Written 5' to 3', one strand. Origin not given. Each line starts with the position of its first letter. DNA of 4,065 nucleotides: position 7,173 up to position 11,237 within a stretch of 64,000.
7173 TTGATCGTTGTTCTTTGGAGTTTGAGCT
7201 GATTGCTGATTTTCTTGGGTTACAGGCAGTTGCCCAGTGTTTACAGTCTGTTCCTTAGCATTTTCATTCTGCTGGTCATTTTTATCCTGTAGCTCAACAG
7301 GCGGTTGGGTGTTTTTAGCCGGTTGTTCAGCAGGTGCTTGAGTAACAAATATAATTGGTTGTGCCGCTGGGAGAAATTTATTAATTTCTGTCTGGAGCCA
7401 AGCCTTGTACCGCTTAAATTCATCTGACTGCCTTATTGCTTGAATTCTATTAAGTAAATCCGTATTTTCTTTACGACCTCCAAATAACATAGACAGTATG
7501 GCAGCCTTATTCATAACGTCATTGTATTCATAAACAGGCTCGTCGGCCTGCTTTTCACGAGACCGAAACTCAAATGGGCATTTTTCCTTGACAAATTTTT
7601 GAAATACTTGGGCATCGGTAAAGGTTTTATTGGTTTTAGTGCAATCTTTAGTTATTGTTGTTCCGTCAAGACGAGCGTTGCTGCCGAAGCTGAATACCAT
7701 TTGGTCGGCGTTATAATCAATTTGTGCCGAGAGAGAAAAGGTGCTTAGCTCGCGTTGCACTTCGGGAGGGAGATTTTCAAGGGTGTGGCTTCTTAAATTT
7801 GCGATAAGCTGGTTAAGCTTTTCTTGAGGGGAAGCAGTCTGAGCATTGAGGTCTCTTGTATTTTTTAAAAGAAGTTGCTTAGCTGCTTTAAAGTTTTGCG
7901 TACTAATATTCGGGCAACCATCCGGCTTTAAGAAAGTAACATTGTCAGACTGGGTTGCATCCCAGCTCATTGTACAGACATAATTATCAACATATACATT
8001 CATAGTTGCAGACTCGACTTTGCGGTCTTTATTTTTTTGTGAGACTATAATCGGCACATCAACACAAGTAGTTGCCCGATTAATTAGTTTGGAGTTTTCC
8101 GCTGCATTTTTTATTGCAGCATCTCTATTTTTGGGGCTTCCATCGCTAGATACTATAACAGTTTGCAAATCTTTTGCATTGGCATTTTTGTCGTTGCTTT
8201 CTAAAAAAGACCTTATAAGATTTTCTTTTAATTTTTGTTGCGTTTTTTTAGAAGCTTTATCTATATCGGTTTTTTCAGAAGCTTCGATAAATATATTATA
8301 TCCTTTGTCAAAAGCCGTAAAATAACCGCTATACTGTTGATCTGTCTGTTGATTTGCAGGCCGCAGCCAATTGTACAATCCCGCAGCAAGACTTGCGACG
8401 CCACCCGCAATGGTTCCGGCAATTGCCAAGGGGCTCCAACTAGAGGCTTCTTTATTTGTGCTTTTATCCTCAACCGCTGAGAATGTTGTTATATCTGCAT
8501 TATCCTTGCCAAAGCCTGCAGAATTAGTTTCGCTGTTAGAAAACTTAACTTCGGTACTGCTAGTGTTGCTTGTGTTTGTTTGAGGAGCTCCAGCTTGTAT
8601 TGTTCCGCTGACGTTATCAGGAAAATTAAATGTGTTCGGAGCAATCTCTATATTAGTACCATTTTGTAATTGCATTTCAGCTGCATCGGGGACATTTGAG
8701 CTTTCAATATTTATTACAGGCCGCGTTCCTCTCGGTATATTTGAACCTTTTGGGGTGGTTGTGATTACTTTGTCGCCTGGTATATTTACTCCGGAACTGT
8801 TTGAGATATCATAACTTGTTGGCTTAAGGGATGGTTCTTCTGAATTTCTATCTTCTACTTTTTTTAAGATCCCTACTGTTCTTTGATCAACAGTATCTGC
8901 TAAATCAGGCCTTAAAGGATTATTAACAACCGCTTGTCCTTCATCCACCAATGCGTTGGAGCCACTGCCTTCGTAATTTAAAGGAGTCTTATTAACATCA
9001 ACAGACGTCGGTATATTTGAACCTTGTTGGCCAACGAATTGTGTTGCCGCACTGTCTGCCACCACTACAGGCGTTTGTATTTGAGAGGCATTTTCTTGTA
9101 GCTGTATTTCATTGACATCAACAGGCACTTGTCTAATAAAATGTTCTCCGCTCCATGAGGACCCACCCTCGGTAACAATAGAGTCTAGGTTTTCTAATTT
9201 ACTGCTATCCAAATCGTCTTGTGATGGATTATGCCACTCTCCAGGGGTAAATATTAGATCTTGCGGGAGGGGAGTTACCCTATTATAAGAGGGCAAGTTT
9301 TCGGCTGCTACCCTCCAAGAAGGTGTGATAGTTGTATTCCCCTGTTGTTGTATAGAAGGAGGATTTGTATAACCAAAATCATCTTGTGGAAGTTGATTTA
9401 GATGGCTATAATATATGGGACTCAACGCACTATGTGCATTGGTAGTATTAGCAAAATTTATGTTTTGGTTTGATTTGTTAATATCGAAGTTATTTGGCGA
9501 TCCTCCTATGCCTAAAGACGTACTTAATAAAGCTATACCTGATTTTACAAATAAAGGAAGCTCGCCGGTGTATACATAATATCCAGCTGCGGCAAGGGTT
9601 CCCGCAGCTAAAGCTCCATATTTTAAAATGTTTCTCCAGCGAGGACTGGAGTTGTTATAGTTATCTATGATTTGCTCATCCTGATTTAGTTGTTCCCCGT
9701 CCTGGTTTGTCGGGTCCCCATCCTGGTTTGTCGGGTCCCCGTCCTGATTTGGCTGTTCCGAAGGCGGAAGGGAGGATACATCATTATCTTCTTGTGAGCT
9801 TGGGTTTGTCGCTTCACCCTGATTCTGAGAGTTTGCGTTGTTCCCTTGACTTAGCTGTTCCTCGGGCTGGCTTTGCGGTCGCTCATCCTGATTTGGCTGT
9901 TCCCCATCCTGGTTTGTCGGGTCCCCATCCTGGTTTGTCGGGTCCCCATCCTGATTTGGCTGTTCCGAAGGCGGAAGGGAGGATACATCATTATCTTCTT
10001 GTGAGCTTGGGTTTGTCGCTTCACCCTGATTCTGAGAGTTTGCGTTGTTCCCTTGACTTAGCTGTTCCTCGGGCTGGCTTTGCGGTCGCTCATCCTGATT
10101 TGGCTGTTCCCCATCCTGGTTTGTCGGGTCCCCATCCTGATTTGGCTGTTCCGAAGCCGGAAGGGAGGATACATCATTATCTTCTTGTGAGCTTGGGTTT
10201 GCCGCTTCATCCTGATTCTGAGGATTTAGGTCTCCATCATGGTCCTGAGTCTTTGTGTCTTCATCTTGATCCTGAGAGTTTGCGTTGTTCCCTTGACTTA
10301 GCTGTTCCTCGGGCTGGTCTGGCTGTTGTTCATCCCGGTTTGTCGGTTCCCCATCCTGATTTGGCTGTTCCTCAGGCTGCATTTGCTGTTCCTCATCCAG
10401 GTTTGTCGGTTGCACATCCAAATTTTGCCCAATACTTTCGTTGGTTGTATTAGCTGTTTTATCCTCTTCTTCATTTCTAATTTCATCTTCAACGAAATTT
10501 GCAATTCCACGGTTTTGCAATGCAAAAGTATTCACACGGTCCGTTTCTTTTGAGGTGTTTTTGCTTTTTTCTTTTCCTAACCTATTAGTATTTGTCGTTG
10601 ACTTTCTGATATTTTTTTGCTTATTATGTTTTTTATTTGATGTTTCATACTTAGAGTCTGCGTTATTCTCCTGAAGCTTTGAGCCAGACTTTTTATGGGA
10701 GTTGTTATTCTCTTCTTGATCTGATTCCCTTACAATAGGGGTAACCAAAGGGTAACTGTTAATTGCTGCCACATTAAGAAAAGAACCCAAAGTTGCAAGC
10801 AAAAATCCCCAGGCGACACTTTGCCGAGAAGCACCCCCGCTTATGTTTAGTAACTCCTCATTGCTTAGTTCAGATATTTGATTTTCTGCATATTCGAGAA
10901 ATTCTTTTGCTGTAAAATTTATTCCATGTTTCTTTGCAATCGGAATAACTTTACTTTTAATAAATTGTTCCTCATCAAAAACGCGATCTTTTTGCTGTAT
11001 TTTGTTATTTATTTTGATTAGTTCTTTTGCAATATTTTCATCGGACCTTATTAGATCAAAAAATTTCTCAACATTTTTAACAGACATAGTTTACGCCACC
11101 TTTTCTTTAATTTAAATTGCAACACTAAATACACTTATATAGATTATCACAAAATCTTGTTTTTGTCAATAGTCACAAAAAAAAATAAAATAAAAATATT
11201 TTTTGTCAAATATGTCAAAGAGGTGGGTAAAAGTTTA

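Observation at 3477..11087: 2,536-aa LRR/multi-TM giant protein that starts with a Nif11-type double-glycine leader instead of a Sec signal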

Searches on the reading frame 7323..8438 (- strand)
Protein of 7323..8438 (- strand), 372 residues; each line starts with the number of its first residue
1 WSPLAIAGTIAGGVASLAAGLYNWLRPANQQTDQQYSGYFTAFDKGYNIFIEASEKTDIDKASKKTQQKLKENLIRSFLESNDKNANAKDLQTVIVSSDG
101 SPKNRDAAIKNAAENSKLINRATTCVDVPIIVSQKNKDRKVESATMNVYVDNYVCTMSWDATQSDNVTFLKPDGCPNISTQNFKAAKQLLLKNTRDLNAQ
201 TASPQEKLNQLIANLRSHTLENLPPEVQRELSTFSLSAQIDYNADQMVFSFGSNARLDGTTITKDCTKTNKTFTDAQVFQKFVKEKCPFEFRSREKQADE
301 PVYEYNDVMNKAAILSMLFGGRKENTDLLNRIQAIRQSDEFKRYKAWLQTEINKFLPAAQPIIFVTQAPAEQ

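Call 12: find_homologous_proteins(query=window:7323-8438:-, max_evalue=0.01)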
Query seq(372 aa): 6312 candidates shared short words with the query, none scored E <= 0.01.

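Call 79: predict_structure(protein=window:7338-8336:-)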
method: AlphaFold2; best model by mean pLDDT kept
length: 333 residues; sequences in the alignment: 1
mean_pLDDT: 39.3   pTM: 0.23
mean pLDDT of the five models: 39.3, 37.1, 34.8, 33.8, 33.3
residues with pLDDT >= 90: 0; 70-90: 0; 50-70: 55; < 50: 278
segments of 3 or more residues with pLDDT < 50: 1-26, 43-106, 113-120, 129-137, 162-299, 301-304, 309-311, 314-333
pLDDT, mean of each block of 10 residues (from residue 1): 31 35 49 54 47 41 39 46 29 38 48 47 50 46 51 51 42 37 34 31 25 24 23 30 37 30 31 43 39 48 49 46 30 23
secondary structure, 60 per line:
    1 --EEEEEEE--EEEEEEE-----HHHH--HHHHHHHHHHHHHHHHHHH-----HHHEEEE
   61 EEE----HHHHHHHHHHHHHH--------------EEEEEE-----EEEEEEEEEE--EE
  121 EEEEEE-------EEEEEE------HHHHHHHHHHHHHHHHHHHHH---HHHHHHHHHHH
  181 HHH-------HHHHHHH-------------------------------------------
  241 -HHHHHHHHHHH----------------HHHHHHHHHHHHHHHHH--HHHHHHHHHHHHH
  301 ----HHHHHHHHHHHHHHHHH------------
elements in order: E3-9 E12-18 H24-27 H30-48 E57-63 H68-81 E96-101 E107-116 E119-126 E134-139 H146-166 H170-183 H191-197 H242-252 H269-285 H288-300 H305-321

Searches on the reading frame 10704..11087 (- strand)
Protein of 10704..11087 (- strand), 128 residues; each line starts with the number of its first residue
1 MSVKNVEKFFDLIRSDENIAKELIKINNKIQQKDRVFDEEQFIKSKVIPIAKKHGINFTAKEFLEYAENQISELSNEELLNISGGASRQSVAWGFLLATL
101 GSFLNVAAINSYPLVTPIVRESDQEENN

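Call 9: find_homologous_proteins(query=window:10704-11087:-, max_evalue=0.01)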
Query seq(128 aa): 16 candidates shared short words with the query, none scored E <= 0.01.

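Call 20: search_protein_representatives(protein=window:10716-11087:-)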
Query: 124 residues. Proteins with E-value up to 0.001 (for the whole library): 279; up to 1e-10: 73; up to 1e-30: 3. The best 150 are listed.
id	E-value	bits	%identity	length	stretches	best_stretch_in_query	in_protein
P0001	1.8e-70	250.1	100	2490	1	1-124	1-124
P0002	5.7e-33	129.4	54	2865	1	1-123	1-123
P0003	2.6e-31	124.0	51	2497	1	1-123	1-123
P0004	1.8e-24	102.0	54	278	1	1-105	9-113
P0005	5.3e-24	100.5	51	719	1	1-102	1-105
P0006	3.6e-23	97.8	49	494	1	1-102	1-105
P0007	1.1e-22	96.3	52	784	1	1-102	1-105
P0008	1.2e-22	96.2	50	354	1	1-102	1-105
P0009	1.8e-22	95.6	49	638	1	1-102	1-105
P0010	3.6e-22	94.6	49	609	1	1-102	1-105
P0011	8.1e-22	93.5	51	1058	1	1-110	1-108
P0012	1.6e-21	92.6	54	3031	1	1-108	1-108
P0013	2.1e-21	92.1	46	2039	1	1-111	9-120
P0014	6.0e-21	90.7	44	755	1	1-105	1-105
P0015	2.7e-20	88.6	51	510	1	1-102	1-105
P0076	1.7e-10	57.0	36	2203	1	2-110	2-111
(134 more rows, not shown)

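Call 24: find_encoding_contigs(protein=P0001, flank=10000, max_places=4)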
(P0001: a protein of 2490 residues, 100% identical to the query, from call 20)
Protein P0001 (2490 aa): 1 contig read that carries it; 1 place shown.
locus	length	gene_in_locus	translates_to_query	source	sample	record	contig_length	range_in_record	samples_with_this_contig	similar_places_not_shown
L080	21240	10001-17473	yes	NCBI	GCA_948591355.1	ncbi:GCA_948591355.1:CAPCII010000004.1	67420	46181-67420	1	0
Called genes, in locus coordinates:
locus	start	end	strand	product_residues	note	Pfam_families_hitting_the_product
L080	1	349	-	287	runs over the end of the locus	PF03668:RapZ-like_N, PF22740:PapZ_C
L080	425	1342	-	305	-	PF01565:FAD_binding_4, PF02873:MurB_C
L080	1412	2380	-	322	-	PF02603:Hpr_kinase_N, PF07475:Hpr_kinase_C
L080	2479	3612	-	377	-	PF25198:Spore_GerAC_N, PF05504:Spore_GerAC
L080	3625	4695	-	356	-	PF03845:Spore_permease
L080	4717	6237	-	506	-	PF03323:GerA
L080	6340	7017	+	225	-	PF04239:DUF421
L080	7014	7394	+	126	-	PF14276:DUF4363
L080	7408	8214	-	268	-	PF00072:Response_reg, PF08769:Spo0A_C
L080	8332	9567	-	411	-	PF13180:PDZ_2, PF17820:PDZ_6 (weak), PF05580:Peptidase_S55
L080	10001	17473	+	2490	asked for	PF13306:LRR_5, PF13855:LRR_8 (faint), PF13306:LRR_5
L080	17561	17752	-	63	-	-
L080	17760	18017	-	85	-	-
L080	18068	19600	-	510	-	PF00931:NB-ARC (faint), PF02463:SMC_N (weak), PF03193:RsgA_GTPase (faint), PF20720:nSTAND3 (faint), PF00005:ABC_tran, PF00350:Dynamin_N (faint), PF12848:ABC_tran_Xtn, PF00005:ABC_tran, +6 more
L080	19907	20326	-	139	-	PF11208:DUF2992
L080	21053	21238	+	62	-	?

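Call 25: find_encoding_contigs(protein=P0002, flank=10000, max_places=4)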
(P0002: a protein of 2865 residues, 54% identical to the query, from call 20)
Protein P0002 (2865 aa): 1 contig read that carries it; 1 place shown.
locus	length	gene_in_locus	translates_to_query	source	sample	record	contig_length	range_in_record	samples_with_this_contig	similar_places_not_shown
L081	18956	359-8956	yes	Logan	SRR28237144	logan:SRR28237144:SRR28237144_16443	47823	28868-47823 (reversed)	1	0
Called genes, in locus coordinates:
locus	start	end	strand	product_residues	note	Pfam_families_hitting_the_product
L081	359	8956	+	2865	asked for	PF13306:LRR_5, PF13855:LRR_8 (faint), PF13306:LRR_5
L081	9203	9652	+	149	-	PF22769:DCD, PF00692:dUTPase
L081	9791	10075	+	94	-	-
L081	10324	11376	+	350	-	PF00022:Actin (weak), PF06723:MreB_Mbl, PF11104:PilM_2 (faint), PF00012:HSP70, PF14450:FtsA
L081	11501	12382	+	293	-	PF04085:MreC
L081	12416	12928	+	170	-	PF04093:MreD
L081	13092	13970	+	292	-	PF01522:Polysacc_deac_1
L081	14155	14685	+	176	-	PF01464:SLT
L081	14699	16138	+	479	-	PF02127:Peptidase_M18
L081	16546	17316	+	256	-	PF00882:Zn_dep_PLPC (weak)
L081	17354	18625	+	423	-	-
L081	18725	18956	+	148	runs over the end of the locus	PF13240:Zn_Ribbon_1 (weak)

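Call 26: find_encoding_contigs(protein=P0012, flank=10000, max_places=3)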
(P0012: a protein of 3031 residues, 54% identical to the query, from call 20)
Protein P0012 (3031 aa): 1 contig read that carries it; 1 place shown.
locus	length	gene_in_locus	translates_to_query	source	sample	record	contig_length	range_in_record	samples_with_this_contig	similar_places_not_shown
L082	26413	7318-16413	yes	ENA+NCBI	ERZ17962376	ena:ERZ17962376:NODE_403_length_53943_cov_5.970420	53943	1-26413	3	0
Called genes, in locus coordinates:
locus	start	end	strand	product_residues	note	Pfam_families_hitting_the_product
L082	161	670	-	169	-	-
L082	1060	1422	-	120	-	-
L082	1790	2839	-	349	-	-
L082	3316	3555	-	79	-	PF14338:Mrr_N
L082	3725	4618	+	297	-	PF04471:Mrr_cat, PF22722:NA-iREase1 (weak), PF13156:Mrr_cat_2 (weak)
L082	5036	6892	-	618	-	PF09479:Flg_new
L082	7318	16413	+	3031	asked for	PF13306:LRR_5, PF13855:LRR_8 (faint), PF13306:LRR_5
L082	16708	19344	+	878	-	-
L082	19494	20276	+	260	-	PF04542:Sigma70_r2, PF04539:Sigma70_r3 (faint), PF08281:Sigma70_r4_2 (faint), PF04545:Sigma70_r4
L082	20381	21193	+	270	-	PF00456:Transketolase_N, PF13292:DXP_synthase_N, PF00676:E1_dh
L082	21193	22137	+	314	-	PF02779:Transket_pyr, PF02780:Transketolase_C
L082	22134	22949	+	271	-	PF00574:CLP_protease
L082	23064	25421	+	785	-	PF17854:FtsK_alpha, PF01580:FtsK_SpoIIIE, PF09397:FtsK_gamma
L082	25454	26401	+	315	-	PF00753:Lactamase_B, PF19583:ODP (weak), PF23023:Anti-Pycsar_Apyc1, PF12706:Lactamase_B_2 (weak)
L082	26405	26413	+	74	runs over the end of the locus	PF11213:DUF3006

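Call 27: find_encoding_contigs(protein=P0005, flank=10000, max_places=3)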
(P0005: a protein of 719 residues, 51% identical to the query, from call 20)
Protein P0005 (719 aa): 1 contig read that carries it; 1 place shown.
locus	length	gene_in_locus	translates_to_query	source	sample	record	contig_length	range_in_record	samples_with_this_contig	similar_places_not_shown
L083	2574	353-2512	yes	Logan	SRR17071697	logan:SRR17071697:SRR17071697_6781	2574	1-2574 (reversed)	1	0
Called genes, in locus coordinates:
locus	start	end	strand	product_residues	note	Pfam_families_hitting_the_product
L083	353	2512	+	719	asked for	PF07862:Nif11 (weak)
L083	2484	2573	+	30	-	?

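Call 28: find_encoding_contigs(protein=P0076, flank=10000, max_places=3)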
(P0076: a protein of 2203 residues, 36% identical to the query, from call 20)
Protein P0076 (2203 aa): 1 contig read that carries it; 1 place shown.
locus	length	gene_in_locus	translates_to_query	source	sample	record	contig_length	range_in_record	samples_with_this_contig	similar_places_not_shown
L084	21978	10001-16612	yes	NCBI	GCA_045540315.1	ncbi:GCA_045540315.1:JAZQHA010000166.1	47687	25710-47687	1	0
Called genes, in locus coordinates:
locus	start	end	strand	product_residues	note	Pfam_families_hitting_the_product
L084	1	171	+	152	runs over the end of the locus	PF22811:Zn_ribbon_NrdR, PF03477:ATP-cone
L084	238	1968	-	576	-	PF00004:AAA (weak), PF07724:AAA_2, PF07728:AAA_5 (weak), PF13401:AAA_22 (weak)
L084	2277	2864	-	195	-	-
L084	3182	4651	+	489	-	PF03442:CBM_X2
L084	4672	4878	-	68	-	-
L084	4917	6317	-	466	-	-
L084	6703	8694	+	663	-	-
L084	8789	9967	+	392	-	PF07862:Nif11 (faint)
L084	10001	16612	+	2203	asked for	PF07862:Nif11 (weak)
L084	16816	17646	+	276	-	PF02673:BacA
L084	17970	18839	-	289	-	PF00398:RrnaAD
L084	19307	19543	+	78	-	-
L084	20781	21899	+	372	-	PF03462:PCRF, PF00472:RF-1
